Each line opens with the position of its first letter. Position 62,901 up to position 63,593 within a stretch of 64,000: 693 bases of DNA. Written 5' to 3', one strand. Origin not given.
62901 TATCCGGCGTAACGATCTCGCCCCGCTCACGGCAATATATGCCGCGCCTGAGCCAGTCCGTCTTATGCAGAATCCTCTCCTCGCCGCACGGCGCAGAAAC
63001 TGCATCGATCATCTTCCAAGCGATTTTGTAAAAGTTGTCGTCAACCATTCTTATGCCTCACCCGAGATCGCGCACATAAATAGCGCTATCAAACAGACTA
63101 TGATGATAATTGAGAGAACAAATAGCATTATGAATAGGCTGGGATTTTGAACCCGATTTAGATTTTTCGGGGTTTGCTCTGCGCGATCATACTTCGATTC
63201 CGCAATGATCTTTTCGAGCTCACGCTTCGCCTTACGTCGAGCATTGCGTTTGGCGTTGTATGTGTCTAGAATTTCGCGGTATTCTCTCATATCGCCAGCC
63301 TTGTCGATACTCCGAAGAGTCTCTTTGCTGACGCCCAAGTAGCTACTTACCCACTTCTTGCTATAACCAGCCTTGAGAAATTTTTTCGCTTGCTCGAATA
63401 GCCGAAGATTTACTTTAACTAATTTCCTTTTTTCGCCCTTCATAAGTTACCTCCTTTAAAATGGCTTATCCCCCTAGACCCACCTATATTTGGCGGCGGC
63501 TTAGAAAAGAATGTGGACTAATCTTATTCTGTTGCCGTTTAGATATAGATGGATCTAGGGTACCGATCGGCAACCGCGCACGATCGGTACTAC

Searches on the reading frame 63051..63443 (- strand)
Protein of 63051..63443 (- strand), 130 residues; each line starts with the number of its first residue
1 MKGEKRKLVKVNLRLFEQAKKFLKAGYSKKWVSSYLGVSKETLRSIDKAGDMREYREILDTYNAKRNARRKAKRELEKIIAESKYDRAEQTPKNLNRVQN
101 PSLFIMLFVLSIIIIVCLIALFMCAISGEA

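Call 11: find_encoding_contigs(protein=window:63051-63443:-, flank=10000, max_places=6)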
Protein window:63051-63443:- (130 aa): 1 contig read that carries it; 1 place shown.
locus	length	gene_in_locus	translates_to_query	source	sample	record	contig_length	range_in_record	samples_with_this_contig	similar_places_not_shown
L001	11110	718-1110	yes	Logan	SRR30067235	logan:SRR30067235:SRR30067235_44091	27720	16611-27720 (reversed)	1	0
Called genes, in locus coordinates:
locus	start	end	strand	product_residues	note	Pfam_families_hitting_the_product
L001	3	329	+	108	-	?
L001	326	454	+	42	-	-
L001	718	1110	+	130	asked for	-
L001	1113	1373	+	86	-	-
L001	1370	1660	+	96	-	-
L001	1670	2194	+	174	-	-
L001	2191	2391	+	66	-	-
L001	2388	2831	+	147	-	PF09643:YopX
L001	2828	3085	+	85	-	-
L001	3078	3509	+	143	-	PF08774:VRR_NUC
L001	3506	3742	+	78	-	-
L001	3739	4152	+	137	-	-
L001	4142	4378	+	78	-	-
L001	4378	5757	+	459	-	PF04466:Terminase_3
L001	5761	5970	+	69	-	-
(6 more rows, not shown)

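Call 33: find_related_loci(query=window:63051-63443:-, collection=viral_contigs, flank=10000)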
Query window:63051-63443:- (130 aa) in viral_contigs; peptide patterns used: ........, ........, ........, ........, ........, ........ (x = any residue, [..] = any of these).
56 stretches matched a pattern, but none encodes a relative of the query by tblastn (E <= 1e-3).
